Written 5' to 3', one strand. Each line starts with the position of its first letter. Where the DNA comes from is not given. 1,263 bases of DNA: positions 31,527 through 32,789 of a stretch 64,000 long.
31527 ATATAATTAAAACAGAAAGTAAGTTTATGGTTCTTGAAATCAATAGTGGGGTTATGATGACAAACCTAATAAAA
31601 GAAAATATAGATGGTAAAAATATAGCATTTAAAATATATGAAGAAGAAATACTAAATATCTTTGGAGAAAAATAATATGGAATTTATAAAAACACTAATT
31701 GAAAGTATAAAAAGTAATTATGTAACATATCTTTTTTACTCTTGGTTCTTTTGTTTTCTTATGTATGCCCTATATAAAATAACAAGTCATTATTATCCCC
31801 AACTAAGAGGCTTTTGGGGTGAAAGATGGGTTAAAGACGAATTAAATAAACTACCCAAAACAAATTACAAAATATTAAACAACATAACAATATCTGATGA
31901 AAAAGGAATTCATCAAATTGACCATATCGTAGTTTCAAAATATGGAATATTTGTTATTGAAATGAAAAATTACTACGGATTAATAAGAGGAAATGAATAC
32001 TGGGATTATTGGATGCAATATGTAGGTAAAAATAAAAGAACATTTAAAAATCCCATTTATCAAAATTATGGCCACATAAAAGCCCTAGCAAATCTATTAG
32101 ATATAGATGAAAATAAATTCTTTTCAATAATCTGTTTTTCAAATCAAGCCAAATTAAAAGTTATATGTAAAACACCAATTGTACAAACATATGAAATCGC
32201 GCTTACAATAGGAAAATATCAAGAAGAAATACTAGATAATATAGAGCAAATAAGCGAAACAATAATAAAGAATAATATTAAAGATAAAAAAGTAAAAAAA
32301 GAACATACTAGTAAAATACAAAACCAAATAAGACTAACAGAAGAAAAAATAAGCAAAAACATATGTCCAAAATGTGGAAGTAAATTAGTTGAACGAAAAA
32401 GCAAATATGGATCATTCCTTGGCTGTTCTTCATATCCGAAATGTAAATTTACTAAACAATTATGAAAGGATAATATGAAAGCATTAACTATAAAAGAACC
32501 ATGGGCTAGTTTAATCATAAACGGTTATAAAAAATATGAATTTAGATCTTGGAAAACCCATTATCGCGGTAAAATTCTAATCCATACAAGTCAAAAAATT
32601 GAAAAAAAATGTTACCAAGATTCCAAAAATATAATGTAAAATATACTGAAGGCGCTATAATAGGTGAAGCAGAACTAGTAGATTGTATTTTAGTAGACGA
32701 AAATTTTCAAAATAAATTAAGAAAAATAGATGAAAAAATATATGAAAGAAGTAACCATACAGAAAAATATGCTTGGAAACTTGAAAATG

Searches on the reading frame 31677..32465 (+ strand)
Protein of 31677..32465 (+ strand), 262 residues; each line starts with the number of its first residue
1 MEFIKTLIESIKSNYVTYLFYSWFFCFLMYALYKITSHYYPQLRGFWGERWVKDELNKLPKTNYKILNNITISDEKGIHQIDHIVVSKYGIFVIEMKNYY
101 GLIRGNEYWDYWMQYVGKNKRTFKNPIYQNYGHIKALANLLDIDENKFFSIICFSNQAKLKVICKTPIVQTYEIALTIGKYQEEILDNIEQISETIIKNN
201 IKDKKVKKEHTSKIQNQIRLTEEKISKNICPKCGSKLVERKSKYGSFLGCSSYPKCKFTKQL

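Call 3: search_protein_families(library=pfam, proteins=[window:31677-32465:+], max_evalue=0.01)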
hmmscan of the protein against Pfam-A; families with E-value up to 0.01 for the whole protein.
window:31677-32465:+ (262 aa): 3 families
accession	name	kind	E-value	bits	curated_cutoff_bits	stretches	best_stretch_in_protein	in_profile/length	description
PF08378.17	NERD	-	3.7e-29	101.9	22.1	1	44-155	1-111/111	Nuclease-related domain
PF01396.24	Zn_ribbon_Top1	-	1e-15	57.7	32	1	228-262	2-36/39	Topoisomerase DNA binding C4 zinc finger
PF23451.1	Zn_ribbon_PaaD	-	0.009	16.1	27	0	228-256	15-42/53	PaaD zinc beta ribbon domain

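Call 4: search_protein_families(library=ncbifam, proteins=[window:31677-32465:+], max_evalue=0.01)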
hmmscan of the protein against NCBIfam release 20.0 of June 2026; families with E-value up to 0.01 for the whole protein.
window:31677-32465:+ (262 aa): 8 families
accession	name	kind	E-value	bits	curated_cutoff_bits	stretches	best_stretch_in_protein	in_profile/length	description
NF047741.1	antiphage_MADS6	equivalog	9.7e-10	37.6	460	1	48-146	14-108/612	methylation-associated defense system protein kinase MAD6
NF033442.0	BREX_PglW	equivalog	3.7e-09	34.9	990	1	59-148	25-115/1391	BREX system serine/threonine kinase PglW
TIGR01051.1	topA_bact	equivalog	6.4e-08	32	456.4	1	203-261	567-630/632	type I DNA topoisomerase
NF005555.0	PRK07220.1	equivalog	2e-07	29.8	635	1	184-259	552-622/740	DNA topoisomerase I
NF011532.0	PRK14973.1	equivalog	3.7e-07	28.3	930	1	161-259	524-620/936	DNA topoisomerase I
NF004966.0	PRK06319.1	equivalog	4.5e-07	28.3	868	1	226-259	644-677/862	DNA topoisomerase I/SWI domain fusion protein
TIGR01057.1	topA_arch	equivalog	3.6e-06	25.5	458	1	183-256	551-618/618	DNA topoisomerase I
TIGR00187.1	ribE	equivalog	0.0011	18.2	156.6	1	132-226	101-196/207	riboflavin synthase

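Call 5: search_protein_families(library=padloc, proteins=[window:31677-32465:+], max_evalue=0.01)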
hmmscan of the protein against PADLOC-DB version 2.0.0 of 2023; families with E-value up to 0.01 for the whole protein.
window:31677-32465:+ (262 aa): 2 families
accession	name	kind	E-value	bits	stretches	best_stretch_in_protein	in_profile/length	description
PDLC02512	PglW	-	2.1e-09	33.9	1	59-145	28-114/1403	PglW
PDLC03921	MkoA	-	0.0055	12.4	0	69-149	34-110/1607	-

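Call 11: find_encoding_contigs(protein=window:31677-32465:+, flank=8000, max_places=6)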
Protein window:31677-32465:+ (262 aa): 21 contigs read that carry it; 6 places shown.
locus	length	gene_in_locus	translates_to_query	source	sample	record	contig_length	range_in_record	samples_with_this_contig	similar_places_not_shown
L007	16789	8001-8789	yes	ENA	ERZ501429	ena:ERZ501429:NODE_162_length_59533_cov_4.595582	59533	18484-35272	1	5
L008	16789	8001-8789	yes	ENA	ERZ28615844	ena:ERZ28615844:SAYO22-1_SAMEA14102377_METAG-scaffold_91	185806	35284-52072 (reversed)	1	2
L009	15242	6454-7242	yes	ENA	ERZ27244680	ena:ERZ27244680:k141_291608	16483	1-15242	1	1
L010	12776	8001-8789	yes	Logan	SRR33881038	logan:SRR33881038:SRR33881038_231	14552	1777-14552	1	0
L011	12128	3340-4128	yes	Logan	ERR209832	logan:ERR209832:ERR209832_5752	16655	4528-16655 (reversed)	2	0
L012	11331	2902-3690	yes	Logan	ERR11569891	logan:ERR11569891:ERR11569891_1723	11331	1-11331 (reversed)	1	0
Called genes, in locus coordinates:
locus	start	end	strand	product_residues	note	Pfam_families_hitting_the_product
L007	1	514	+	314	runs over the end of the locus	PF01553:Acyltransferase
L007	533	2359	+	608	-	PF00072:Response_reg (weak)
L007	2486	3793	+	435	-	PF02881:SRP54_N, PF00448:SRP54, PF02978:SRP_SPB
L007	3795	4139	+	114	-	PF13811:DUF4186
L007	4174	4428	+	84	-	PF02661:Fic (weak)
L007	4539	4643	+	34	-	-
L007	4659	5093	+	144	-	PF13310:Virulence_RhuM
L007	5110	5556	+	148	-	PF13310:Virulence_RhuM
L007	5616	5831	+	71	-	-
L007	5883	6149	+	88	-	-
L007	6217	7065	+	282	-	PF02086:MethyltransfD12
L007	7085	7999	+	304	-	PF02655:ATP-grasp_3 (faint)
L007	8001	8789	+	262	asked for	PF08378:NERD, PF01396:Zn_ribbon_Top1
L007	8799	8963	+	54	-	PF04266:ASCH (weak)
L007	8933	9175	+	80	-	-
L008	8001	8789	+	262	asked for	PF08378:NERD, PF01396:Zn_ribbon_Top1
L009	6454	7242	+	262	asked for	PF08378:NERD, PF01396:Zn_ribbon_Top1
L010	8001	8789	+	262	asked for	PF08378:NERD, PF01396:Zn_ribbon_Top1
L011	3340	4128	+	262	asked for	PF08378:NERD, PF01396:Zn_ribbon_Top1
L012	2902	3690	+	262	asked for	PF08378:NERD, PF01396:Zn_ribbon_Top1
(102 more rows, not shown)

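Call 14: find_homologous_proteins(query=window:31677-32465:+)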
Query window:31677-32465:+ (262 aa): 1483 proteins with E <= 0.001 among 1773 candidates; the best 120 are listed.
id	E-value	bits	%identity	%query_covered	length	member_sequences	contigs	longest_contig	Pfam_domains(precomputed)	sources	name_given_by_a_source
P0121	5.6e-170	582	98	100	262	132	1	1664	PF01396.25,PF08378.18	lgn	-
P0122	7.3e-122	424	79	95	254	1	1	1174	PF01396.25,PF08378.18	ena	-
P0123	1.9e-103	364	98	64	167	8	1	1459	PF01396.25,PF08378.18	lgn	-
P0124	4.2e-101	356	98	64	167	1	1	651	PF01396.25,PF08378.18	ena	-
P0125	3.2e-91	324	58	99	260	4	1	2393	PF01396.25,PF08378.18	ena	-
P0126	7.4e-82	293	60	85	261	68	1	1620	PF01396.25,PF08378.18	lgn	-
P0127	2.5e-81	292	59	85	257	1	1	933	PF01396.25,PF08378.18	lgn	-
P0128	4.7e-81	291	59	85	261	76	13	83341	PF01396.25,PF08378.18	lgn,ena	-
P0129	6.7e-81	290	53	100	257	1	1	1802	PF01396.25,PF08378.18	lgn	-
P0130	9.1e-81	290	54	84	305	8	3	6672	PF01396.25,PF08378.18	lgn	-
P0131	2.0e-80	289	52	100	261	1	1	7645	PF01396.25,PF08378.18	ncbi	-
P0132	2.2e-80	289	56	94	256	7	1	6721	PF01396.25,PF08378.18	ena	-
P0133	3.5e-80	288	54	100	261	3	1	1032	PF01396.25,PF08378.18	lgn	-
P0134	4.3e-80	288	57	85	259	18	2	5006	PF01396.25,PF08378.18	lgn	-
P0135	5.7e-80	287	56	85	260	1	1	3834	PF01396.25,PF08378.18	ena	-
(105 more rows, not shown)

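Call 18: find_related_loci(query=A2, collection=metagenome_contigs, flank=10000)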
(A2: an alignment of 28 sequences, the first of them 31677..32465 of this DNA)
Query A2 (262 aa) in metagenome_contigs; peptide patterns used: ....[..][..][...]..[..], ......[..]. (x = any residue, [..] = any of these).
600 stretches matched a pattern (row limit reached: there are more); 556 encode a relative of the query (tblastn E <= 1e-3); the best 80 are kept; 80 distinct loci.
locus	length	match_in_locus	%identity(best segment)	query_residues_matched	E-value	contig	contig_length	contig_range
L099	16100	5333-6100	52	1-256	5e-81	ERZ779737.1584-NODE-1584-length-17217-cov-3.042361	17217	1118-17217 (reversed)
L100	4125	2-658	52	44-261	4e-72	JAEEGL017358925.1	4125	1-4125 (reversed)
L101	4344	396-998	59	58-258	3e-71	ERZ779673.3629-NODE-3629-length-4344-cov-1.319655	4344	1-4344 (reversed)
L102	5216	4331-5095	48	8-262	1e-66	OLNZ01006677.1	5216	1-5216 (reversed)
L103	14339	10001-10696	44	22-261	8e-64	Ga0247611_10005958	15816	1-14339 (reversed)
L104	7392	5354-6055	46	23-258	1e-63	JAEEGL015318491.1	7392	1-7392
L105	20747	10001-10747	47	11-262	4e-63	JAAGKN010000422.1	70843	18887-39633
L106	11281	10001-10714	45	23-262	3e-61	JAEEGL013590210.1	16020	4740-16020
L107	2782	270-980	47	23-261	3e-61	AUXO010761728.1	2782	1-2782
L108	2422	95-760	46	39-262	2e-61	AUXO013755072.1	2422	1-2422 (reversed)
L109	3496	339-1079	46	17-262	2e-60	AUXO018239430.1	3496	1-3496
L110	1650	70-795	45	24-262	2e-62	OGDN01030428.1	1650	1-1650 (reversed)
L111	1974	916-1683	41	4-262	1e-61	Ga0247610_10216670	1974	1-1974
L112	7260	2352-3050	44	24-260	1e-59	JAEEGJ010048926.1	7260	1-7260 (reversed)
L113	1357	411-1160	47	15-258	4e-63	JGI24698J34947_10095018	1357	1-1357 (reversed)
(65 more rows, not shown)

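Call 28: search_solved_structures(query=A2, max_evalue=0.01)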
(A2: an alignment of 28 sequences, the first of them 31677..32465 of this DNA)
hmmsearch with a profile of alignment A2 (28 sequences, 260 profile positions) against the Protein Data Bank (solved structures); distinct sequences matched with E-value up to 0.01: 2.
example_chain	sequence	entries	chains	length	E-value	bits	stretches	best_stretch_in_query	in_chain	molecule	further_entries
4rul_A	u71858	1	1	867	0.00018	24.6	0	223-253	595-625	DNA topoisomerase 1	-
9gda_F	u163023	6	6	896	0.00021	24.3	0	223-253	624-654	DNA topoisomerase 1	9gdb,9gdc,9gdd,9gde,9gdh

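Call 29: search_protein_families(library=pfam, proteins=[L099:2816-4402:+, L099:4421-5305:+, L099:7104-7619:+], max_evalue=0.01)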
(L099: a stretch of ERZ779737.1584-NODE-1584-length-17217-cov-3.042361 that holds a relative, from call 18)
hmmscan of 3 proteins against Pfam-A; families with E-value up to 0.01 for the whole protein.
L099:2816-4402:+ (528 aa): 3 families
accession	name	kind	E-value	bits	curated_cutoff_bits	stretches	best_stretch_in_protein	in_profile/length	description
PF07508.19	Recombinase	-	2.3e-26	92.4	21.1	1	189-307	2-101/102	Recombinase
PF00239.26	Resolvase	-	3.8e-25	89.1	23.3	1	15-165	3-145/145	Resolvase, N terminal domain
PF13408.12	Zn_ribbon_recom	-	2e-08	34.9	25.3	1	319-380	1-58/58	Recombinase zinc beta ribbon domain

L099:4421-5305:+ (294 aa): 1 family
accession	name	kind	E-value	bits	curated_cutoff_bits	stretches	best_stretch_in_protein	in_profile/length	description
PF02498.22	Bro-N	-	7.8e-08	33.3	25.6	1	27-120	2-91/96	BRO family, N-terminal domain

L099:7104-7619:+ (171 aa): 1 family
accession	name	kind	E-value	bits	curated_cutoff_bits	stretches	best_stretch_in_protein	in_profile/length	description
PF00293.34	NUDIX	-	3.4e-09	37.2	21.1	1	21-79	4-67/134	NUDIX domain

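Call 36: search_protein_families(library=padloc, proteins=[L099:6359-6757:+, L099:6760-7107:+, L099:4421-5305:+], max_evalue=0.01)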
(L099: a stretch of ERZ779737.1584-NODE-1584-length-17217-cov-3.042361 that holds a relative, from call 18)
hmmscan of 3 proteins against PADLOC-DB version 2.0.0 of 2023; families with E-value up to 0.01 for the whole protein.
L099:6359-6757:+ (132 aa): 2 families
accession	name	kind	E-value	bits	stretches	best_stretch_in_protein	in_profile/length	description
PDLC04425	PDC-M11B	-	0.00022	19.7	1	8-33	4-29/132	-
PDLC04424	PDC-M11B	-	0.0032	15.4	1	8-42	11-46/142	-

L099:6760-7107:+ (115 aa): 0 families

L099:4421-5305:+ (294 aa): 2 families
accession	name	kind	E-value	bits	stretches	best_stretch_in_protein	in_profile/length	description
PDLC04920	PDC-S13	-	5.7e-113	375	1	20-287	8-275/286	-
PDLC04841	PDC-S04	-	1e-25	89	1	20-128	8-118/292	-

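Call 45: search_solved_structures(query=L099:6359-6757:+, max_evalue=1)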
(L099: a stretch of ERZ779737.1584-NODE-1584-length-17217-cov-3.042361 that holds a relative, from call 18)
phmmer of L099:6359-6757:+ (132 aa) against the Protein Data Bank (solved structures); distinct sequences matched with E-value up to 1: 8.
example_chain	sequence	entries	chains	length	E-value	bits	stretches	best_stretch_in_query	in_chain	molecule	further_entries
8yxw_A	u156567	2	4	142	1.4e-06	31.2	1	9-77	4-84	Activating signal cointegrator 1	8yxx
8yew_A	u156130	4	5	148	1.5e-06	31.1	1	9-77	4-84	Activating signal cointegrator 1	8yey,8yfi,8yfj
2e5o_A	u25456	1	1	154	1.6e-06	31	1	9-77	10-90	Activating signal cointegrator 1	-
9kyk_A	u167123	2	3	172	1.6e-06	31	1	8-77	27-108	Activating signal cointegrator 1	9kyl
1wk2_A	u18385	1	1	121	2.7e-06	30.3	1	9-45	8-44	HYPOTHETICAL PROTEIN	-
2dp9_A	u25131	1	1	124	2.8e-06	30.2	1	9-44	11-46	Hypothetical protein TTHA0113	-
8alz_A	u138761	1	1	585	3.1e-05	26.8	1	8-46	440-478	Activating signal cointegrator 1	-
9m0m_A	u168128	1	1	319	0.12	15.2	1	32-94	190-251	inorganic diphosphatase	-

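Call 51: search_protein_families(library=pfam, alignment_id=A5, max_evalue=0.001)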
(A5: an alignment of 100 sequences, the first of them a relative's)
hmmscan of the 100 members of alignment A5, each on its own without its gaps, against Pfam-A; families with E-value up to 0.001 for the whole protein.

A. member 1, L099:4421-5305:+ (294 aa): 1 family
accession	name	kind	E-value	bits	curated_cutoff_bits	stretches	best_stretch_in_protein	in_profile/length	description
PF02498.22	Bro-N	-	7.8e-08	33.3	25.6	1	27-120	2-91/96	BRO family, N-terminal domain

B. families by the number of members that match (of 100 scanned): 111 families (the first 25 are shown)
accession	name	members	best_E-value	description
PF01380.27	SIS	3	5e-49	SIS domain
PF13522.11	GATase_6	3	9.2e-18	Glutamine amidotransferase domain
PF00583.31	Acetyltransf_1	3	7e-14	Acetyltransferase (GNAT) family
PF13537.11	GATase_7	3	1.5e-13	Glutamine amidotransferase domain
PF13230.11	GATase_4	3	0.00017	Glutamine amidotransferases class-II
PF13673.13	Acetyltransf_10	2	3.3e-10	Acetyltransferase (GNAT) domain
PF13508.13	Acetyltransf_7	2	1.2e-09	Acetyltransferase (GNAT) domain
PF13401.12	AAA_22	2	1.2e-06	AAA domain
PF00012.26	HSP70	1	2e-259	Hsp70 protein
PF01053.26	Cys_Met_Meta_PP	1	4.3e-154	Cys/Met metabolism PLP-dependent enzyme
PF07505.17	DUF5131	1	1.6e-92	Protein of unknown function (DUF5131)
PF20217.3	DUF6577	1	1.1e-63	Family of unknown function (DUF6577)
PF00230.25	MIP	1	1.6e-50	Major intrinsic protein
PF03235.19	GmrSD_N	1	2.4e-43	GmrSD restriction endonuclease, N-terminal domain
PF07081.18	DUF1349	1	3e-41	Protein of unknown function (DUF1349)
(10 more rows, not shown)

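Call 56: find_related_loci(query=A2, collection=viral_contigs, flank=6000)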
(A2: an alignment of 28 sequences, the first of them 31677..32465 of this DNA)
Query A2 (262 aa) in viral_contigs; peptide patterns used: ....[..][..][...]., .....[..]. (x = any residue, [..] = any of these).
188 stretches matched a pattern; 33 encode a relative of the query (tblastn E <= 1e-3); 33 distinct loci.
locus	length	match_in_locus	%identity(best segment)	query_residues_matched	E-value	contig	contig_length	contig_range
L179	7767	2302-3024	41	28-262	1e-53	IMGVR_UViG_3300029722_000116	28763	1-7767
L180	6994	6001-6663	44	43-262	3e-52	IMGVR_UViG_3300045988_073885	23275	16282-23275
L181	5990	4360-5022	44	43-262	3e-52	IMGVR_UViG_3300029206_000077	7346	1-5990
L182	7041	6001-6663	44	43-262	3e-52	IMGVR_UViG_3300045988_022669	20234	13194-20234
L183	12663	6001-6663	44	43-262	3e-52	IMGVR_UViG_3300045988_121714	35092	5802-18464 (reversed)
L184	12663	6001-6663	44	43-262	3e-52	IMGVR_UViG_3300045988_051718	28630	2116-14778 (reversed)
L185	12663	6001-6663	44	43-262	3e-52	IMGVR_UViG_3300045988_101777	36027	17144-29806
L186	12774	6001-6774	42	9-259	8e-51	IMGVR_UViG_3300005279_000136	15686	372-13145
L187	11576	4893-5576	38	39-262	1e-49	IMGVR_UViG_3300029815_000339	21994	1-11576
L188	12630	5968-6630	42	44-259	2e-48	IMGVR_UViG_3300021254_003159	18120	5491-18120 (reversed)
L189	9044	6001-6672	41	44-261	1e-46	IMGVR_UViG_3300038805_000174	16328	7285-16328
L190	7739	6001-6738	38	16-259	4e-43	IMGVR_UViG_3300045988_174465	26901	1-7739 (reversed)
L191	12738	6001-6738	38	16-259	4e-43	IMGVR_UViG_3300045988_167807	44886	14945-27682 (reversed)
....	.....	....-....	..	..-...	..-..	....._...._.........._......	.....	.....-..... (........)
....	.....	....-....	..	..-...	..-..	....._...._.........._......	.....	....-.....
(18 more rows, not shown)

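Call 74: predict_structure(alignment_id=A2)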
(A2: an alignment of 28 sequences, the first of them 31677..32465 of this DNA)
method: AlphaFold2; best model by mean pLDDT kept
length: 262 residues; sequences in the alignment: 28
mean_pLDDT: 90.8   pTM: 0.75
mean pLDDT of the five models: 90.8, 90.5, 90.4, 90.0, 89.3
residues with pLDDT >= 90: 169; 70-90: 89; 50-70: 4; < 50: 0
segments of 3 or more residues with pLDDT < 50: none
pLDDT, mean of each block of 10 residues (from residue 1): 74 75 91 91 87 96 95 91 97 95 93 92 92 96 96 95 94 96 93 96 87 87 90 91 85 86 79
secondary structure, 60 per line:
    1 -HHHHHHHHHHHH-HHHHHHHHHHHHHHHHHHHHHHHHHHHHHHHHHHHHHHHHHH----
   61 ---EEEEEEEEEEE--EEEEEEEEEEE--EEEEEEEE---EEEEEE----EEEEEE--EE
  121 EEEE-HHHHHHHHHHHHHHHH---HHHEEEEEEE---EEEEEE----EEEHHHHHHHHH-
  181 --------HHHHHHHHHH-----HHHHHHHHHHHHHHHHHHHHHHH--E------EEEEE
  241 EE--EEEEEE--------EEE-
elements in order: H2-13 H15-56 E64-74 E77-87 E90-97 E101-106 E111-116 E119-124 H126-141 E148-154 E158-163 E168-170 H171-179 H189-198 H204-226 E236-242 E245-250 E259-261

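Call 79: fold_search(model_id=the predicted structure, library=pdb)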
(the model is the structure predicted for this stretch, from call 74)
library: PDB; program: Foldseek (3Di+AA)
matches with E <= 10: 418; with E <= 0.001: 1
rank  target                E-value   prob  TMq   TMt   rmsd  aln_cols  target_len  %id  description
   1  6p4w_B                8.6e-04  1.00  0.26  0.19   5.5       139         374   14  XPB helicase in a complex with truncated Bax1 from Sulfurisphaera tokodaii at 2.96 Angstrom resolution (released 2020-06-03)
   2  1y88                  5.0e-03  0.96  0.23  0.30   8.7       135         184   14  Crystal Structure of Protein of Unknown Function AF1548 (released 2004-12-21)
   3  6p4w_D                7.2e-03  0.96  0.25  0.19   5.7       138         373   12  XPB helicase in a complex with truncated Bax1 from Sulfurisphaera tokodaii at 2.96 Angstrom resolution (released 2020-06-03)
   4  8q44_B                7.7e-03  0.96  0.28  0.18   8.7       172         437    9  Crystal structure of cA4-bound Can2 (E364R) in complex with oligo-T DNA (released 2023-11-22)
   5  9dou_A                9.8e-03  0.93  0.28  0.09  10.6       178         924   10  Taeniopygia guttata R2 retrotransposon (R2Tg) initiating target-primed reverse transcription (released 2025-05-21)
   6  8q42_A                1.2e-02  0.91  0.26  0.17   8.5       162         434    7  Crystal structure of cA4-bound Can2 (E341A) in complex with oligo-A DNA (released 2023-11-22)
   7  8q41_B                1.3e-02  0.94  0.27  0.18   8.2       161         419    7  Crystal structure of Can2 (E341A) bound to cA4 and TTTAAA ssDNA (released 2023-11-22)
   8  4dav_A                1.3e-02  0.77  0.23  0.25  11.0       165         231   16  The structure of Pyrococcus Furiosus SfsA in complex with DNA (released 2014-10-01)
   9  8q43_A                1.4e-02  0.90  0.26  0.18   8.3       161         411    8  Crystal structure of cA4-bound Can2 (E341A) in complex with oligo-C DNA (released 2023-11-22)
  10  2vld_A                1.6e-02  0.89  0.20  0.23   6.5       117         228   12  crystal structure of a repair endonuclease from Pyrococcus abyssi (released 2009-05-19)
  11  7bdv_A                1.7e-02  0.99  0.32  0.25   4.7       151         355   14  Structure of Can2 from Sulfobacillus thermosulfidooxidans in complex with cyclic tetra-adenylate (cA4) (released 2021-03-03)
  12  6p4o_D                1.9e-02  0.72  0.26  0.16  10.5       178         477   13  Complex of XPB helicase with Bax1 endonuclease from Sulfurisphaera tokodaii at 3.15 Angstroms resolution (released 2020-06-03)
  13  7bdv_B                2.0e-02  0.99  0.32  0.25   5.1       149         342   15  Structure of Can2 from Sulfobacillus thermosulfidooxidans in complex with cyclic tetra-adenylate (cA4) (released 2021-03-03)
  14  2vld_B                2.0e-02  0.87  0.20  0.23   6.5       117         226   12  crystal structure of a repair endonuclease from Pyrococcus abyssi (released 2009-05-19)
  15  8q3z_A                2.0e-02  0.82  0.25  0.16   8.9       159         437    8  Crystal structure of cA4-bound Can2 from Thermoanaerobacter brockii (released 2023-11-22)
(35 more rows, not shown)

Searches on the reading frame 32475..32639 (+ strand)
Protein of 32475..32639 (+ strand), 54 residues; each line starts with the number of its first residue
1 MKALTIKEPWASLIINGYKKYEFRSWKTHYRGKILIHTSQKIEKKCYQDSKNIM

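Call 3: search_protein_families(library=pfam, proteins=[window:32475-32639:+], max_evalue=0.01)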
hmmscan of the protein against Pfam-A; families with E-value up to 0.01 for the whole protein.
window:32475-32639:+ (54 aa): 1 family
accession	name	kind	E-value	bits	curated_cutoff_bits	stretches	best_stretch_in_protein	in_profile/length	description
PF04266.20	ASCH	-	5e-07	30.8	21.2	1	4-48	1-48/103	ASCH domain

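Call 4: search_protein_families(library=ncbifam, proteins=[window:32475-32639:+], max_evalue=0.01)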
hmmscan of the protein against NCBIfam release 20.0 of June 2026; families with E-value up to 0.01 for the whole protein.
window:32475-32639:+ (54 aa): 0 families

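Call 5: search_protein_families(library=padloc, proteins=[window:32475-32639:+], max_evalue=0.01)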
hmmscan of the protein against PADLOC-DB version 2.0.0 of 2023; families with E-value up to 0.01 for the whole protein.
window:32475-32639:+ (54 aa): 2 families
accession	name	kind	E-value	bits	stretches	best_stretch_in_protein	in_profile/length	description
PDLC04424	PDC-M11B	-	3.1e-05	22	1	4-44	12-53/142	-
PDLC04425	PDC-M11B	-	0.00023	19.7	1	4-39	5-41/132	-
